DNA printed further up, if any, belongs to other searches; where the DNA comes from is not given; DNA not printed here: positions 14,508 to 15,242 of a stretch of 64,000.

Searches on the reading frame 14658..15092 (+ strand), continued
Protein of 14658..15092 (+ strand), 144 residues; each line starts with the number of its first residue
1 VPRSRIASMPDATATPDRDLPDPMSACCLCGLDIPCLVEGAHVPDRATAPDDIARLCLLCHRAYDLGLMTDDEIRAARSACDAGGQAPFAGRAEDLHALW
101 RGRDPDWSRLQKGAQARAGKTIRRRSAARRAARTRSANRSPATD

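Call 51: search_protein_families(library=pfam, alignment_id=A4, max_evalue=0.01)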
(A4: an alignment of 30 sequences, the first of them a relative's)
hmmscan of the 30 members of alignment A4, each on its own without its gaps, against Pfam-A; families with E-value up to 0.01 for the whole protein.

A. member 1, P0001 (136 aa): 0 families

B. families by the number of members that match (of 30 scanned): 7 families
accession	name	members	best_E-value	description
PF13391.12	HNH_2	8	1.2e-06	HNH endonuclease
PF01844.29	HNH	5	4.2e-07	HNH endonuclease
PF13392.12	HNH_3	3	0.00012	HNH endonuclease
PF20594.3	DUF6794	1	2.3e-14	Domain of unknown function (DUF6794)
PF25169.1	DUF7830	1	0.0012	Domain of unknown function (DUF7830)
PF00583.31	Acetyltransf_1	1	0.0045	Acetyltransferase (GNAT) family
PF21985.2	TR61B_FKBP-like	1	0.0064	TR61B FKBP-like domain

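Call 52: search_solved_structures(query=A4, max_evalue=1, show_alignments=1)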
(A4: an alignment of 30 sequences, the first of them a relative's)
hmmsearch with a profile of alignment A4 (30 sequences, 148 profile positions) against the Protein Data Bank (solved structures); distinct sequences matched with E-value up to 1: 1.
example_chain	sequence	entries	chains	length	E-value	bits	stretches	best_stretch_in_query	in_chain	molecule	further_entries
7qep_N7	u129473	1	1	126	0.97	12.8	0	82-122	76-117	60S RIBOSOMAL PROTEIN L27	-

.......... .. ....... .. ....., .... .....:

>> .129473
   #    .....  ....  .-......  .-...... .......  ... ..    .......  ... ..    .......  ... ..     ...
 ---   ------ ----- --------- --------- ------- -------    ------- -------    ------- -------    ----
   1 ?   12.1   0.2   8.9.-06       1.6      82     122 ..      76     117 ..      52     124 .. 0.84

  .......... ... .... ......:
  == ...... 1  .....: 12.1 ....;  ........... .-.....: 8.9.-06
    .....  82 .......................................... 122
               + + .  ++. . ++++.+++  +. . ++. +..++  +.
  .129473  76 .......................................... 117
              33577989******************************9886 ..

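Call 53: find_encoding_contigs(protein=P0012, flank=5000, max_places=4)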
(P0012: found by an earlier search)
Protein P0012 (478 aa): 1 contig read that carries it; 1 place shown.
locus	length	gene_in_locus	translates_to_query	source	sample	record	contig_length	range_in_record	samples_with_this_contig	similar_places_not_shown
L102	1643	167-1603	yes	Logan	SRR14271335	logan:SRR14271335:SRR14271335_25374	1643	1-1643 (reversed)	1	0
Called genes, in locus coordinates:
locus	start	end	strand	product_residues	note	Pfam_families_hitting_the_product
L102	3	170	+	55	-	?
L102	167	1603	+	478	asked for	PF13657:Couple_hipA, PF07804:HipA_C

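Call 54: find_encoding_contigs(protein=P0016, flank=5000, max_places=4)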
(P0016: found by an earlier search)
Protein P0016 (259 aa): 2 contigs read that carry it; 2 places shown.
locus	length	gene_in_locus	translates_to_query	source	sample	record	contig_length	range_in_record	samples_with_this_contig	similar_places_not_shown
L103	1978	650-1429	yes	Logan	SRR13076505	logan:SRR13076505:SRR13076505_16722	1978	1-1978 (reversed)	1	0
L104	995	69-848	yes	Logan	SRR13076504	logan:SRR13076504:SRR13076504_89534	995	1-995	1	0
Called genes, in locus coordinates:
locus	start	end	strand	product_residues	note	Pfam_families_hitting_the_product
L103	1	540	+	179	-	?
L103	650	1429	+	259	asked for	-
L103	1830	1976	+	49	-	?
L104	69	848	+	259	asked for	-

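Call 58: list_cluster_members(proteins=[L004:3810-4928:+, L004:4925-5659:+, L004:5697-5969:+, L004:6076-6936:+, L004:6908-8251:-, L004:8673-9029:-, L004:17366-18049:+, L004:18178-18690:-, L004:18785-19522:+, L004:19611-20186:+])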
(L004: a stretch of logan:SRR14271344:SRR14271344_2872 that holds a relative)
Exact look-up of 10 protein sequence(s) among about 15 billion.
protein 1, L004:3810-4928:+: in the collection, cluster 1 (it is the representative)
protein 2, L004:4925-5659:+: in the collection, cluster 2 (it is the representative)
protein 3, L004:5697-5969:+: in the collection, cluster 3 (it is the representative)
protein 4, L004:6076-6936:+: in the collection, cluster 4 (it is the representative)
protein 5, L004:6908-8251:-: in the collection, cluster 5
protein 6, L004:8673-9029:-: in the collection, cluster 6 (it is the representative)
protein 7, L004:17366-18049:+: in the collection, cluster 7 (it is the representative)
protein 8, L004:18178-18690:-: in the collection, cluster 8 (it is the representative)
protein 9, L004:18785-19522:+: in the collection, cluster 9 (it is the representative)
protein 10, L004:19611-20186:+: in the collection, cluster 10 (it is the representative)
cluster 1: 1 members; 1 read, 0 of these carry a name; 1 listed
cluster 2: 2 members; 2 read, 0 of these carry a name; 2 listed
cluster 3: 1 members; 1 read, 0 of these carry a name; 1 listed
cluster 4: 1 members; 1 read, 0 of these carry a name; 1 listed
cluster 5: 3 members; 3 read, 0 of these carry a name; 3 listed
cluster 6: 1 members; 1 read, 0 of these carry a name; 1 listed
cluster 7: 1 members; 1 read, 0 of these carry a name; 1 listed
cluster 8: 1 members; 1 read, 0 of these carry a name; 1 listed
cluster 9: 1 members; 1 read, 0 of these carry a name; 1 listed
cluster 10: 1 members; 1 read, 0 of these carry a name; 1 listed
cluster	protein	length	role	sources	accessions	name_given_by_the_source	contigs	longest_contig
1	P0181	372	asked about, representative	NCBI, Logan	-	-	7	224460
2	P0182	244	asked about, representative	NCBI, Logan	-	-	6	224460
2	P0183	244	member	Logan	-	-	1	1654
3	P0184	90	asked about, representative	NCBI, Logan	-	-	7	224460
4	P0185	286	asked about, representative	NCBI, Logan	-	-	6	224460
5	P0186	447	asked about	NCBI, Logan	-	-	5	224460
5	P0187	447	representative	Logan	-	-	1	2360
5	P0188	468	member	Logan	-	-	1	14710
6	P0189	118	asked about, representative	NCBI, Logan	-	-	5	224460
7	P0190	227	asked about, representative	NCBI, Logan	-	-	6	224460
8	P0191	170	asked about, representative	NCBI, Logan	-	-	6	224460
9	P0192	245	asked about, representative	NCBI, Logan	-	-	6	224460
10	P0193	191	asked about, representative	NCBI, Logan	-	-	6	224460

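Call 59: find_encoding_contigs(protein=P0188, flank=10000, max_places=4)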
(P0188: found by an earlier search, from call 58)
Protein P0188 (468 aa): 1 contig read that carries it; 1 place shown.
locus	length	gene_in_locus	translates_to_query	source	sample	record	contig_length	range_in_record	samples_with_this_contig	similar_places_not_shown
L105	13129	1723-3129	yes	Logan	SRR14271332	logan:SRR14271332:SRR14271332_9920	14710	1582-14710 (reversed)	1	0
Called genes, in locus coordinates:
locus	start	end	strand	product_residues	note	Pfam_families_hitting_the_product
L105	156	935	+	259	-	-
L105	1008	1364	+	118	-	-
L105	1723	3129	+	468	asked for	-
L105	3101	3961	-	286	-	-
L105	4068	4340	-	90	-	-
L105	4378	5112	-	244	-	-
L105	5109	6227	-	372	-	PF02899:Phage_int_SAM_1 (faint), PF00589:Phage_integrase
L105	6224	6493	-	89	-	-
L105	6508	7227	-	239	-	-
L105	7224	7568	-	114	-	-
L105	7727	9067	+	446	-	-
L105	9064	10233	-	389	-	-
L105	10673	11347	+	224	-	PF01656:CbiA, PF07015:VirC1 (weak), PF09140:MipZ, PF10609:ParA, PF13614:AAA_31, PF09140:MipZ (weak)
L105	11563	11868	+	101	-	-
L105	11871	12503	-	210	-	-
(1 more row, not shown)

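Call 70: search_protein_families(library=ncbifam, proteins=[P0015, P0001, P0005, P0006, P0007, P0008, P0010, P0011, P0013, P0014], max_evalue=0.001)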
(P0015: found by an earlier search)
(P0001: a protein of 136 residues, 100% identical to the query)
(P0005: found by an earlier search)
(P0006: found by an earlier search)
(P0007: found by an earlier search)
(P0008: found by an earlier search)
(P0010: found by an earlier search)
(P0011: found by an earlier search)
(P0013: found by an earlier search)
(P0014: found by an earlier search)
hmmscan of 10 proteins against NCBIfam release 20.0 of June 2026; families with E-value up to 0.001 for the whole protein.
P0015 (259 aa): 0 families

P0001 (136 aa): 0 families

P0005 (121 aa): 0 families

P0006 (237 aa): 1 family
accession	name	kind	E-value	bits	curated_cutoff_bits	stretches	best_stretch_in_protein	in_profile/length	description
NF007413.0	PRK09951.1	subfamily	3e-26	92.2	349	1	1-232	1-221/222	hypothetical protein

P0007 (384 aa): 0 families

P0008 (433 aa): 1 family
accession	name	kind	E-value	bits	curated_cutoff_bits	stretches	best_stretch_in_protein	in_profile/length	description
NF007297.0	PRK09775.1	equivalog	3.6e-13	49.1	401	1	168-348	189-373/446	type II toxin-antitoxin system HipA family toxin YjjJ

P0010 (112 aa): 4 families
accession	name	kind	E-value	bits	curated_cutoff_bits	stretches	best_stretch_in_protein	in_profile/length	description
TIGR03070.1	couple_hipB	subfamily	3.4e-10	39.7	71.65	1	21-75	2-56/58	type II toxin-antitoxin system Y4mF family antitoxin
NF006015.0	PRK08154.1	subfamily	1.1e-05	24.8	204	1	15-84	24-91/314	anaerobic benzoate catabolism transcriptional regulator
NF007408.0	PRK09943.1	equivalog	5.6e-05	22.8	211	1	21-77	7-63/185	HTH-type transcriptional regulator PuuR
NF008109.0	PRK10856.1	equivalog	0.00084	19.1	208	1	19-64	12-57/334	cytoskeleton protein RodZ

P0011 (478 aa): 2 families
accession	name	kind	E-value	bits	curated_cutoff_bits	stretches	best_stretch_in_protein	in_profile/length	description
TIGR03071.1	couple_hipA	domain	4.8e-22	78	27.8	1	30-119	11-101/101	HipA N-terminal domain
NF007297.0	PRK09775.1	equivalog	1.2e-06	27.5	401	1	210-376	249-386/446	type II toxin-antitoxin system HipA family toxin YjjJ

P0013 (115 aa): 2 families
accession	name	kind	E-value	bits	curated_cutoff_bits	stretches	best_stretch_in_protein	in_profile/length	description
TIGR03070.1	couple_hipB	subfamily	7.4e-18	64.3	71.65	1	11-67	2-58/58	type II toxin-antitoxin system Y4mF family antitoxin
NF006015.0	PRK08154.1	subfamily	1.9e-05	24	204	1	11-82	30-101/314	anaerobic benzoate catabolism transcriptional regulator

P0014 (153 aa): 3 families
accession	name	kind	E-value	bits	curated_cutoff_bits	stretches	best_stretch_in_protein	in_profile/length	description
NF007621.2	PRK10276.1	subfamily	2.1e-41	140.6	110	1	38-151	2-115/115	translesion error-prone DNA polymerase V autoproteolytic subunit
TIGR00498.1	lexA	equivalog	7.2e-18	64.9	110.95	1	38-152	88-201/203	transcriptional repressor LexA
NF051876.1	transXXX_HumD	equivalog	5.5e-17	61.9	120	1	39-150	2-115/129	HumD family translesion DNA polymerase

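Call 73: find_homologous_proteins(query=P0015, max_evalue=0.00001)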
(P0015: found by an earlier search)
Query P0015 (259 aa): 18 proteins with E <= 0.00001 among 801 candidates.
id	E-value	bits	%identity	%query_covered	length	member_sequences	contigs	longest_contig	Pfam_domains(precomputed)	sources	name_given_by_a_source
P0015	1.9e-174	597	100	100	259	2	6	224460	-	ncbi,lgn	-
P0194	5.2e-144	497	82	100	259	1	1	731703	-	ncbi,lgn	-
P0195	2.0e-142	491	80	100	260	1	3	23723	-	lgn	-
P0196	3.4e-139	481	81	100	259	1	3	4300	-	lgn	-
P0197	3.6e-133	461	75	100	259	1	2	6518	-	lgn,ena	-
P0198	1.4e-124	433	72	100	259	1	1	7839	-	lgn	-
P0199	2.2e-124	432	75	97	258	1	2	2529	-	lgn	-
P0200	1.3e-121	423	71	99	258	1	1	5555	-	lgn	-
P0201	2.2e-58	216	43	95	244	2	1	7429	-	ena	-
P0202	5.8e-53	198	42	95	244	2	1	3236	-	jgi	jgi:hypothetical protein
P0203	1.0e-52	197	43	95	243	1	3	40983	-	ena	-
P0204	1.2e-50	191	43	90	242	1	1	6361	-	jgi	jgi:hypothetical protein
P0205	2.0e-50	190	42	90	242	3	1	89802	-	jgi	-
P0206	1.5e-48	184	43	96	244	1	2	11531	-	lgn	-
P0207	4.1e-48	182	41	94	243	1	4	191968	-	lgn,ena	-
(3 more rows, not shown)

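Call 74: find_encoding_contigs(protein=P0194, flank=10000, max_places=3)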
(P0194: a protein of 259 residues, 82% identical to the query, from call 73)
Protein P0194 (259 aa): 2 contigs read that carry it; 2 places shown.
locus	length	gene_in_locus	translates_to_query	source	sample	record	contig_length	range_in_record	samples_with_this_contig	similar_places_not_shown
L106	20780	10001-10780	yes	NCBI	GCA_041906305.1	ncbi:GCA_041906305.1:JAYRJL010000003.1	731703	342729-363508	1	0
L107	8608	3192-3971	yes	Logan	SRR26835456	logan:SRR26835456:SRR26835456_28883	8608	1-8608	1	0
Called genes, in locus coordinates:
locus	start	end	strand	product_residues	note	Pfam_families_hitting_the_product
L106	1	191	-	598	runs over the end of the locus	PF06054:CoiA_nuc (weak)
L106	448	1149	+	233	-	-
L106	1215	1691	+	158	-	-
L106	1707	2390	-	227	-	-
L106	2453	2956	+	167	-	PF00717:Peptidase_S24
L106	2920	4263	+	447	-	PF00817:IMS, PF11799:IMS_C, PF13438:DUF4113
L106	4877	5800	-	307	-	PF01068:DNA_ligase_A_M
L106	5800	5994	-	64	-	-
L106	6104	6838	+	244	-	PF22945:LEM-3_GIY-YIG (faint)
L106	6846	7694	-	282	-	-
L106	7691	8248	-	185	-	PF18143:HAD_SAK_2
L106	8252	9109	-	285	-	PF00149:Metallophos, PF12850:Metallophos_2 (faint)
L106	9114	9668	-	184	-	-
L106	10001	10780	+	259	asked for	-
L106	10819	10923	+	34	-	-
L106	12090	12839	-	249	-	PF23023:Anti-Pycsar_Apyc1 (weak), PF00753:Lactamase_B, PF12706:Lactamase_B_2 (weak)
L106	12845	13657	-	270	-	PF00106:adh_short, PF08659:KR (weak), PF13561:adh_short_C2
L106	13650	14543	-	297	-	PF01557:FAA_hydrolase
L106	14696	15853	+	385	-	PF00155:Aminotran_1_2, PF01041:DegT_DnrJ_EryC1, PF01053:Cys_Met_Meta_PP (weak)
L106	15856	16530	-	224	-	PF00392:GntR, PF07729:FCD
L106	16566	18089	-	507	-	PF00496:SBP_bac_5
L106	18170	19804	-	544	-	PF00496:SBP_bac_5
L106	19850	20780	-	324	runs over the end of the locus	PF02826:2-Hacid_dh_C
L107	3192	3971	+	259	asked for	-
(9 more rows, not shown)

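Call 83: find_related_loci(query=P0015, collection=viral_contigs, flank=10000)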
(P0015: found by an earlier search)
Query P0015 (259 aa) in viral_contigs; peptide patterns used: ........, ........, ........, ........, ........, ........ (x = any residue, [..] = any of these).
1 stretches matched a pattern, but none encodes a relative of the query by tblastn (E <= 1e-3).

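Call 84: find_related_loci(query=P0008, collection=viral_contigs, flank=8000)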
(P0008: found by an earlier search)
Query P0008 (433 aa) in viral_contigs; peptide patterns used: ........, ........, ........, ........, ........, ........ (x = any residue, [..] = any of these).
8 stretches matched a pattern; 2 encode a relative of the query (tblastn E <= 1e-3); 2 distinct loci.
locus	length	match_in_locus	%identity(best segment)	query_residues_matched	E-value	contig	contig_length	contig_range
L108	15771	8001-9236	58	16-429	8e-164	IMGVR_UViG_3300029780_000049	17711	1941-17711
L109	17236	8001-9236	58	16-429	8e-164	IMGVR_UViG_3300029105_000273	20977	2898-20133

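Call 87: search_dna_similar(query=P0005, collection=plasmids, mode=protein, max_evalue=0.001, max_rows=15)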
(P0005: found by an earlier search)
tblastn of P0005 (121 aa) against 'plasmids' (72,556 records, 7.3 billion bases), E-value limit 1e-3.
No match.

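Call 88: search_dna_similar(query=P0006, collection=plasmids, mode=protein, max_evalue=1e-30, max_rows=12)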
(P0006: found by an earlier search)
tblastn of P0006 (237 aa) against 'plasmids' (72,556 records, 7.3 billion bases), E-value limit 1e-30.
Records with a match: 115; places in all: 116; records where one place covers at least 80% of the query: 114.
Best place of each record, by identity: <60% 115.
By first word of the organism name: Rhodococcus 22; Paenibacillus 8; Phaeobacter 8; Cytobacillus 6; Streptomyces 6; Priestia 6; Legionella 6; Methylocystis 5; Acidiphilium 4; Candidatus 4; and 27 more.
By predicted mobility (MOB-suite, as given by PLSDB): non-mobilizable 70; mobilizable 33; conjugative 12.
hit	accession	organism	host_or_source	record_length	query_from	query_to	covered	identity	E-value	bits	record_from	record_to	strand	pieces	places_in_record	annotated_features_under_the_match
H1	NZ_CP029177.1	Acidibrevibacterium fodinaquatile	cell culture,acidic mine water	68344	1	230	97%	42.0%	6e-39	150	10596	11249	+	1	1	SOS response-associated peptidase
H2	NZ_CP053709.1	Lichenicola cladoniae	Cladonia borealis,cell culture,lichen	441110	1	230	97%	41.5%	5e-37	144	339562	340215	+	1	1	SOS response-associated peptidase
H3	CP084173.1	Acidithiobacillus ferrooxidans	cell culture,River sediment polluted by ...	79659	1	230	97%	40.9%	6e-38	147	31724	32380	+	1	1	SOS response-associated peptidase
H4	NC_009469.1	Acidiphilium cryptum JF-5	-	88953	1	230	97%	40.9%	6e-38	147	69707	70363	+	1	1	SOS response-associated peptidase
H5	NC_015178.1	Acidiphilium multivorum AIU301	-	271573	1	230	97%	40.9%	7e-38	147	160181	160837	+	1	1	SOS response-associated peptidase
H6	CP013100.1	Candidatus Tenderia electrophaga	mixed culture,Biocathode MCL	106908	1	232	98%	40.5%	5e-46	170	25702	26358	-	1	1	hypothetical protein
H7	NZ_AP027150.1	Methylocystis bryophila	-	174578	1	233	98%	40.3%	1e-37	145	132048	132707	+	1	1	SOS response-associated peptidase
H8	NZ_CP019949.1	Methylocystis bryophila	-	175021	1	233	98%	40.3%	1e-37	145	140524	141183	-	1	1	SOS response-associated peptidase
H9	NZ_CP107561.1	Methylocystis sp. MJC1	whole organism,Alpine Peat Bogs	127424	1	222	94%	42.0%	2e-37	145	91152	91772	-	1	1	SOS response-associated peptidase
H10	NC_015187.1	Acidiphilium multivorum AIU301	-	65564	1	230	97%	40.3%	3e-32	130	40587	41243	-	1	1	SOS response-associated peptidase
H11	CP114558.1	Candidatus Manganitrophus sp.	activated carbon metagenome,metagenomic ...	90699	1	230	97%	40.2%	9e-43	160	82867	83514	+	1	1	SOS response-associated peptidase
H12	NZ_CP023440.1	Thauera sp. K11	cell culture,sludge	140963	1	233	98%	39.5%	8e-31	126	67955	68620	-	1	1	SOS response-associated peptidase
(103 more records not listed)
